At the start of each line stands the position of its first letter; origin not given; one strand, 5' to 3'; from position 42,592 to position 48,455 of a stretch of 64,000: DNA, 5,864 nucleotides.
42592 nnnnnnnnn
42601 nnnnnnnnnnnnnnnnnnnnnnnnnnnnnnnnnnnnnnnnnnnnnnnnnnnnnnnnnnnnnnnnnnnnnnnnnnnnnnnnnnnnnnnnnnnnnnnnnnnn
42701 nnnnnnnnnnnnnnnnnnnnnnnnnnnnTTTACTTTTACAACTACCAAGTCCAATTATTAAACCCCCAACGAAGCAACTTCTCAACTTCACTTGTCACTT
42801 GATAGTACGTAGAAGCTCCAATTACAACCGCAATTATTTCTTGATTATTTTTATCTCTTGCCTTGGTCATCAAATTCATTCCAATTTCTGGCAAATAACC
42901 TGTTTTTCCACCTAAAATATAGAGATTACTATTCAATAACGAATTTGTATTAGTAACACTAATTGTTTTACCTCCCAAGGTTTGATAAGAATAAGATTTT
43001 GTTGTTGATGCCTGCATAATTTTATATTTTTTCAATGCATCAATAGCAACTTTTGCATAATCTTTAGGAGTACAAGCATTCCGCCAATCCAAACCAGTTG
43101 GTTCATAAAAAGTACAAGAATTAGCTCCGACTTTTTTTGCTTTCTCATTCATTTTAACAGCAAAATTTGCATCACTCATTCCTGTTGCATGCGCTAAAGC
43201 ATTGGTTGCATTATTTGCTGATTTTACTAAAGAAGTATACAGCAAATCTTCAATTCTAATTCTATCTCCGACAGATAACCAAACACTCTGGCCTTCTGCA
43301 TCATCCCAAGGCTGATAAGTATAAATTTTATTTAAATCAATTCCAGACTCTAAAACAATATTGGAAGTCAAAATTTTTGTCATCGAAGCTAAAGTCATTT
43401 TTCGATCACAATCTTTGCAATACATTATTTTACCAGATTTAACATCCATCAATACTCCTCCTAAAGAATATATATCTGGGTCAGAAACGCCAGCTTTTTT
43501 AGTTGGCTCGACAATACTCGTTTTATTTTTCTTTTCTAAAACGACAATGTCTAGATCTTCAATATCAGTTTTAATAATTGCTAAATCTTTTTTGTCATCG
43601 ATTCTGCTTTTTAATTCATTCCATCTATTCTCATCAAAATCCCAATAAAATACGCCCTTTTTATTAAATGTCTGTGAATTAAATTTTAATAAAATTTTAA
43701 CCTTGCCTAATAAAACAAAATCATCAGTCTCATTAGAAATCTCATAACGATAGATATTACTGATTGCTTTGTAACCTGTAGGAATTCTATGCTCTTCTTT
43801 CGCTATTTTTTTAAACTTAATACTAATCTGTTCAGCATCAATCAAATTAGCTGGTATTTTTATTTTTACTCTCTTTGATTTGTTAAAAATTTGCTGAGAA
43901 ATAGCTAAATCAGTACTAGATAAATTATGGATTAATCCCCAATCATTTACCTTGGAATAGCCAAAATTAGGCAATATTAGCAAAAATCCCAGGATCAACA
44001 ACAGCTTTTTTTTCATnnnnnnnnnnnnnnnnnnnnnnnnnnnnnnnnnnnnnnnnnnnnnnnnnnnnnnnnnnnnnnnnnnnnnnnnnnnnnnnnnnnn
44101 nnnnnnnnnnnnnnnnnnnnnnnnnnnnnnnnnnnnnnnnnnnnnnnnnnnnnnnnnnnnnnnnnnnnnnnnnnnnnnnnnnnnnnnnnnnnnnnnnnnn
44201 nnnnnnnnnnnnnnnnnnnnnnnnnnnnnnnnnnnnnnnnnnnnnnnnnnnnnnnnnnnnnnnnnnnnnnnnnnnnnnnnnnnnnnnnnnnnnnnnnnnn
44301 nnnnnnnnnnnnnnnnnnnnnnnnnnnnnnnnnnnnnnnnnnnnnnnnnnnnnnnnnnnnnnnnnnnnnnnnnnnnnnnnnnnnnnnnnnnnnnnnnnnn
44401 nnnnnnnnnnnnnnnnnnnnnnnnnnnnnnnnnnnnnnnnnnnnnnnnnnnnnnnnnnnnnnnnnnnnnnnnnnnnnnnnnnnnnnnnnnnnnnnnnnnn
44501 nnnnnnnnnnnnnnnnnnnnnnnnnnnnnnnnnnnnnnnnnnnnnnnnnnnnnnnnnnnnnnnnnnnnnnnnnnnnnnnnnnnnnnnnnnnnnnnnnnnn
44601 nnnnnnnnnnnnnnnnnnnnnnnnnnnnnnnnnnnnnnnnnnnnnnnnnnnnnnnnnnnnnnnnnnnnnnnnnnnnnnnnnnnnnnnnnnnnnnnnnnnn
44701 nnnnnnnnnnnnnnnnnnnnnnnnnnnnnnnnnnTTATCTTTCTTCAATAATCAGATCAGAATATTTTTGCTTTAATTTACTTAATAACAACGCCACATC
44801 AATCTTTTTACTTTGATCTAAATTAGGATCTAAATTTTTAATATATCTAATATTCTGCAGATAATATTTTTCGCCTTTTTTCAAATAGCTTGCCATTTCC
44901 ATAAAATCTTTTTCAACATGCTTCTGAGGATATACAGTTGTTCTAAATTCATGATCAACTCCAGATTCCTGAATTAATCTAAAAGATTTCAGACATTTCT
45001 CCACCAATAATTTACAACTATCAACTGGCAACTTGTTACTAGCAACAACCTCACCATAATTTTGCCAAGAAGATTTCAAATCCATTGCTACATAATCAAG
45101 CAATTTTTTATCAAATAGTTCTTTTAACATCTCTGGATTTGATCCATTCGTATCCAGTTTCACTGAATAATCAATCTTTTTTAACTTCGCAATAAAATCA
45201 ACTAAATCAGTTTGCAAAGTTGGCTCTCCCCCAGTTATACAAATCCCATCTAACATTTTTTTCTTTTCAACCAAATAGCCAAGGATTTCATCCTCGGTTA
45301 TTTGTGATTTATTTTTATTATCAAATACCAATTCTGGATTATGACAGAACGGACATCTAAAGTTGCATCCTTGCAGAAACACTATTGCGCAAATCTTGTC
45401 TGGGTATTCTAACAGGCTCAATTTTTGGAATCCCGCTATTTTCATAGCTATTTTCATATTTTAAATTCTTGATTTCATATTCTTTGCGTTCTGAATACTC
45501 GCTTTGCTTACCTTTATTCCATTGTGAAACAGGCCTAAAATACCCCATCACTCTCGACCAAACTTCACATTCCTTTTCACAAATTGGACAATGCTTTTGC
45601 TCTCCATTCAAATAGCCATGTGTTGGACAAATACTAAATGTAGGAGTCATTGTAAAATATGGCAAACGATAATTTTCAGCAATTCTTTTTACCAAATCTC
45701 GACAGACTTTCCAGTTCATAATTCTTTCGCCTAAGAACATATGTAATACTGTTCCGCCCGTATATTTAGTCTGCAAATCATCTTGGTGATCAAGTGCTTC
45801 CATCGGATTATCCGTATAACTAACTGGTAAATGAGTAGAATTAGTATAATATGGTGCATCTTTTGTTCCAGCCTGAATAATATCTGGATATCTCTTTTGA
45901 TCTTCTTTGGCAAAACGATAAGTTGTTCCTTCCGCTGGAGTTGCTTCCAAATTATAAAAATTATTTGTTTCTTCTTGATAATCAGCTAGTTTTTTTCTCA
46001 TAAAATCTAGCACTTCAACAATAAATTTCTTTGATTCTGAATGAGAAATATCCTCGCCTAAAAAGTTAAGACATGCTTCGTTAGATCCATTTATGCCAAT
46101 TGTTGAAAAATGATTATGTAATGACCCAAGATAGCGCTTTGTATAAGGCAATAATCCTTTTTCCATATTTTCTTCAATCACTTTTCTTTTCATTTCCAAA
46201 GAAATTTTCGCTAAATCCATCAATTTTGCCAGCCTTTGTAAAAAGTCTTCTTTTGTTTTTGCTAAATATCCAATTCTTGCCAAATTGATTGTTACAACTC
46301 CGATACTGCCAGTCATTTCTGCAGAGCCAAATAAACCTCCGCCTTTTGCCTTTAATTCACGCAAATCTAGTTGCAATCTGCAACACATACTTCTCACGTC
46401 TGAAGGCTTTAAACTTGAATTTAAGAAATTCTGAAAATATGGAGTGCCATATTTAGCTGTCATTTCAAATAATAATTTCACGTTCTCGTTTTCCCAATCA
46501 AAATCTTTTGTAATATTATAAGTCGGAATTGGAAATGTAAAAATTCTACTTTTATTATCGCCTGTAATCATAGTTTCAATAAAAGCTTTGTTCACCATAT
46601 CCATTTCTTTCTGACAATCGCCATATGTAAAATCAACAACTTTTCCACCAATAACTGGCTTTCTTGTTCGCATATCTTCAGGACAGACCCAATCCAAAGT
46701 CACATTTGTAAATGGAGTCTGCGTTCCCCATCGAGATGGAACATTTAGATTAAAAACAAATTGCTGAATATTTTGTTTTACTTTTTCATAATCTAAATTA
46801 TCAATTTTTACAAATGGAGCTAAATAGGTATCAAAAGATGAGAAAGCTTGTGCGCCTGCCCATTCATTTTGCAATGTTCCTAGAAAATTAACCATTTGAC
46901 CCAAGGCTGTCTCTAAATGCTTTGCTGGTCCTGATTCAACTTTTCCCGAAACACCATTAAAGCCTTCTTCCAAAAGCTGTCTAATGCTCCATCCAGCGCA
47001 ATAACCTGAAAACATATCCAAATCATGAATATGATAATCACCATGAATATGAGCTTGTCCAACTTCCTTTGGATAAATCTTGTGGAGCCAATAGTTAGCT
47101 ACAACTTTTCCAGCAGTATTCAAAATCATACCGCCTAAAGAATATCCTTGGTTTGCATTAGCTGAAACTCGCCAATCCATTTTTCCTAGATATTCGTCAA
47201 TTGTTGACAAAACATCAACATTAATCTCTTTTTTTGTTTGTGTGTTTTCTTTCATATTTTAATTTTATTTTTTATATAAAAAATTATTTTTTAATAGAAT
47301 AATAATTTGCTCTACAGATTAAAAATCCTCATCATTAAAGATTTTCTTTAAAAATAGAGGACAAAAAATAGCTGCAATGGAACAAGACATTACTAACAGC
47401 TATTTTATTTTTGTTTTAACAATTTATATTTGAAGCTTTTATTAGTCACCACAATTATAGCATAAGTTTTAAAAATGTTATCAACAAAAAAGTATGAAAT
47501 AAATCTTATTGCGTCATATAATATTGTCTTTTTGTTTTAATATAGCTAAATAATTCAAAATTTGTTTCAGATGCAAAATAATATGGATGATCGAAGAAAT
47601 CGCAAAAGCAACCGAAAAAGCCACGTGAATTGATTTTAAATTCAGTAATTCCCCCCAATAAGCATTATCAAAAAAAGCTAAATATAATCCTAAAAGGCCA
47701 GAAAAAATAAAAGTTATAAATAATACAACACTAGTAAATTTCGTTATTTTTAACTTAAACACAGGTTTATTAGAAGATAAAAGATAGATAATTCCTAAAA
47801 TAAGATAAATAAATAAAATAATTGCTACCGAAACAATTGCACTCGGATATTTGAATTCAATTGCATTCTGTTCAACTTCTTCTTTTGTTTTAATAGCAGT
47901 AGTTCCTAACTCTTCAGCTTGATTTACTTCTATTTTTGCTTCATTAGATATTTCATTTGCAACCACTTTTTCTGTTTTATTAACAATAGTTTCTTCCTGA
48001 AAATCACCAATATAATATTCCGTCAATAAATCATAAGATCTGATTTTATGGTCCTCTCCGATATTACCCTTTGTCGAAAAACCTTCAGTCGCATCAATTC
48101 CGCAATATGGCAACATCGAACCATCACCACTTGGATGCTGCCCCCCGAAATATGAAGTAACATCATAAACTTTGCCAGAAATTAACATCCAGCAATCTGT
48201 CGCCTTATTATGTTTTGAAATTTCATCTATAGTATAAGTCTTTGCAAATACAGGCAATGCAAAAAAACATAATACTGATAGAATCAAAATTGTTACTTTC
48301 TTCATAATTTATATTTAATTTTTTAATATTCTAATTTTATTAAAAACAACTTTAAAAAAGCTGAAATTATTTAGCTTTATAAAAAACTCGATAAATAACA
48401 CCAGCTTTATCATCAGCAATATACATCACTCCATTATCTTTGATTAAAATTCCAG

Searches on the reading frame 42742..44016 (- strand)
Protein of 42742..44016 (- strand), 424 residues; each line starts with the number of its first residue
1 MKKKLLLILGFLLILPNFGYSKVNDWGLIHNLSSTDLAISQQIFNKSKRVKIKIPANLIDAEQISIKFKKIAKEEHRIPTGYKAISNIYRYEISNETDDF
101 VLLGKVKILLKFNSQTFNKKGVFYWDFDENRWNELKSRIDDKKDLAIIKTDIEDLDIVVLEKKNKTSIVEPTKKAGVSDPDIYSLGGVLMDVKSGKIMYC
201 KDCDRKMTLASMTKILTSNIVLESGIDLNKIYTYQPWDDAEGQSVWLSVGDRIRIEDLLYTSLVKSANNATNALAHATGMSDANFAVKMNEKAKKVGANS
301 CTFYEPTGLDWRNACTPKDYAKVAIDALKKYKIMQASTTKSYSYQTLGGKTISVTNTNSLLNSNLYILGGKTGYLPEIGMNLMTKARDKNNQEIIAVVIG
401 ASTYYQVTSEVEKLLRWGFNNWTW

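Call 19: search_protein_families(library=pfam, proteins=[window:42742-44016:-], max_evalue=0.001)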
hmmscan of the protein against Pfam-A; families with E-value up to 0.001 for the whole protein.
window:42742-44016:- (424 aa): 2 families
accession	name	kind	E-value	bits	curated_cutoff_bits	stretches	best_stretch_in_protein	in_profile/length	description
PF00768.25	Peptidase_S11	-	5.4e-43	147.6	27.6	1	176-403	4-239/239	D-alanyl-D-alanine carboxypeptidase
PF13354.11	Beta-lactamase2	-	1.7e-06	28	22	1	190-378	5-193/214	Beta-lactamase enzyme family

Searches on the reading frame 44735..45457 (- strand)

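Call 108: search_protein_families(library=pfam, proteins=[window:44735-45457:-], max_evalue=0.0001)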
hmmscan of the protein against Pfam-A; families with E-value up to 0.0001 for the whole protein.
window:44735-45457:- (240 aa): 2 families
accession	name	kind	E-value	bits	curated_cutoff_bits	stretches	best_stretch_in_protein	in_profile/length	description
PF04055.27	Radical_SAM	-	1.3e-20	74.7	29.5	1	25-189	1-163/166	Radical SAM superfamily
PF13353.11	Fer4_12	-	5.1e-10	40.2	22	1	25-123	9-109/137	4Fe-4S single cluster domain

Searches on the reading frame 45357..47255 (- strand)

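Call 108: search_protein_families(library=pfam, proteins=[window:45357-47255:-], max_evalue=0.0001)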
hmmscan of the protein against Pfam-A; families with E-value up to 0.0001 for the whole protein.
window:45357-47255:- (632 aa): 1 family
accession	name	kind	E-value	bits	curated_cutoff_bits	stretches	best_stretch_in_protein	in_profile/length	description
PF13597.11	NRDD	-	1.7e-200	667.9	26.2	1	33-593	2-562/562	Anaerobic ribonucleoside-triphosphate reductase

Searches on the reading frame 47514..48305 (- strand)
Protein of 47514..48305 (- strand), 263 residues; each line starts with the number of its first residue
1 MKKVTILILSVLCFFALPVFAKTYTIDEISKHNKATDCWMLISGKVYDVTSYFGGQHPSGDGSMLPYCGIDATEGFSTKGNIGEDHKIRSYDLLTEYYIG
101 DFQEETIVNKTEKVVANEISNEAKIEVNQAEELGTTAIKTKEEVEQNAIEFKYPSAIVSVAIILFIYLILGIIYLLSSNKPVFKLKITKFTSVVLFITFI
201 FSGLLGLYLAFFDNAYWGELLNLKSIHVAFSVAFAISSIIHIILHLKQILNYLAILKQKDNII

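Call 108: search_protein_families(library=pfam, proteins=[window:47514-48305:-], max_evalue=0.0001)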
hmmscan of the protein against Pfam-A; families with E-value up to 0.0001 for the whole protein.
window:47514-48305:- (263 aa): 1 family
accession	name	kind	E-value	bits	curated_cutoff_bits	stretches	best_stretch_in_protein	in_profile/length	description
PF00173.33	Cyt-b5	-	4.2e-18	65.6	23.7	1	26-102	2-73/74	Cytochrome b5-like Heme/Steroid binding domain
